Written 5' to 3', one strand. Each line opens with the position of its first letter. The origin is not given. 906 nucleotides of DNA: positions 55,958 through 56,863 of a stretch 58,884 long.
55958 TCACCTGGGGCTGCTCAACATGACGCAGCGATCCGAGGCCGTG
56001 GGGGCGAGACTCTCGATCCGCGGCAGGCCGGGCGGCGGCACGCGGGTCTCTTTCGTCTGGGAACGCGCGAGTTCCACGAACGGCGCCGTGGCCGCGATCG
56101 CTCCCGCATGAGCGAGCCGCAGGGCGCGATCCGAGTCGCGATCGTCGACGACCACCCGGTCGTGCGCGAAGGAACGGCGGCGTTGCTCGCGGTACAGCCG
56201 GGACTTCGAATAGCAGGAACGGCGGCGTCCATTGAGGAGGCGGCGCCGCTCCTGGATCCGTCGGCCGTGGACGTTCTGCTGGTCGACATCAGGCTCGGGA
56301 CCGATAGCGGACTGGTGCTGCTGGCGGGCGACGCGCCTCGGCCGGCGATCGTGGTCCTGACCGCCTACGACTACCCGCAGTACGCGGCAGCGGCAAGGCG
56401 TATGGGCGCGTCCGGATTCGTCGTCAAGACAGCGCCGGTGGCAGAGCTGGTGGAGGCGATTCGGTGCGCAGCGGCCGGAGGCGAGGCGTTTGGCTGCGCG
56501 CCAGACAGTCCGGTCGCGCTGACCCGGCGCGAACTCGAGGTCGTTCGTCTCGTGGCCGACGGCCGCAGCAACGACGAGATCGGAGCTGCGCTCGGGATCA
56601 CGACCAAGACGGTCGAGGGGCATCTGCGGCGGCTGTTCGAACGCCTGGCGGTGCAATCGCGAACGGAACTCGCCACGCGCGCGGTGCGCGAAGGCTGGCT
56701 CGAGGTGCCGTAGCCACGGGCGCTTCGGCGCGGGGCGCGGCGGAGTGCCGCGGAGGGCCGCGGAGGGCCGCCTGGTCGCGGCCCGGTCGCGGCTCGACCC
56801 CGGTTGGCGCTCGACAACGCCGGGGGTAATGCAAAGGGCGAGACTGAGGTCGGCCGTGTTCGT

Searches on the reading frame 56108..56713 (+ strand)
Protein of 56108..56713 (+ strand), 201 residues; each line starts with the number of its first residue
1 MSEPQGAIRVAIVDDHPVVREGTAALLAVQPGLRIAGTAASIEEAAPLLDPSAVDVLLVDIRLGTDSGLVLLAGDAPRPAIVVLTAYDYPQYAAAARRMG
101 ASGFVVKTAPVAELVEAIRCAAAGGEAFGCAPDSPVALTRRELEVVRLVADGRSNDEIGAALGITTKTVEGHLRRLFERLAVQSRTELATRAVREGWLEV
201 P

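Call 34: search_protein_families(library=ncbifam, proteins=[window:56108-56713:+], max_evalue=0.00001)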
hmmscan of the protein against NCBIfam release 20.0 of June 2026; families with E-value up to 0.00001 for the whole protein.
window:56108-56713:+ (201 aa): 25 families
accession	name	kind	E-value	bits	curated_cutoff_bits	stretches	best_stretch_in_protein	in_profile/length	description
NF047785.1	respo_reg_MadR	equivalog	3.3e-32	111.5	300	1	8-196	1-207/209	MadR family response regulator transcription factor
NF052445.1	RespRegMctR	equivalog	2.3e-30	105.5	300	1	8-195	2-202/205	two-component system response regulator MctR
NF007685.0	PRK10360.1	equivalog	6.4e-27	94.6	258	1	8-193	2-193/196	response regulator transcription factor UhpA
NF007708.0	PRK10403.1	equivalog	1.1e-24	87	343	1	7-186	6-202/215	nitrate/nitrite response regulator protein NarP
NF007935.0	PRK10651.1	equivalog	1.2e-23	83.4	250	2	7-124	6-126/216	two-component system response regulator NarL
NF011896.0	PRK15369.1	equivalog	7.3e-22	78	242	2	8-124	4-123/211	two component system response regulator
NF007018.1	PRK09483.1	equivalog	8.2e-22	77.9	280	1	8-199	2-210/217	UvrY/SirA/GacA family response regulator transcription factor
NF041830.1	RR_TF_ErdR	exception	2.5e-17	63.3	390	1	9-189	3-202/213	response regulator transcription factor ErdR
NF007403.0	PRK09935.1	equivalog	1.4e-15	57.4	271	1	10-191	6-203/210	fimbria biosynthesis transcriptional regulator FimZ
NF007419.0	PRK09958.1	equivalog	1.1e-13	51.2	251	1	11-194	4-200/204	acid-sensing system DNA-binding response regulator EvgA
TIGR03020.2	EpsA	equivalog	4.6e-12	46.1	170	1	136-192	189-245/247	XrtB/PEP-CTERM-associated transcriptional regulator EpsA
NF006900.1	PRK09390.1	equivalog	5.9e-11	42.3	255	1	8-193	5-198/203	response regulator FixJ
TIGR03541.1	reg_near_HchA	equivalog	4.6e-10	39.4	215.6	1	136-196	170-230/232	PA1136 family autoinducer-binding transcriptional regulator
NF008677.0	PRK11697.1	equivalog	7.5e-10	38.6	246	1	8-108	2-102/238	two-component system response regulator BtsR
NF052366.1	photon_PedR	equivalog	2e-09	37.5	120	1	137-196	2-61/74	photosynthetic electron transport-dependent transcriptional regulator PedR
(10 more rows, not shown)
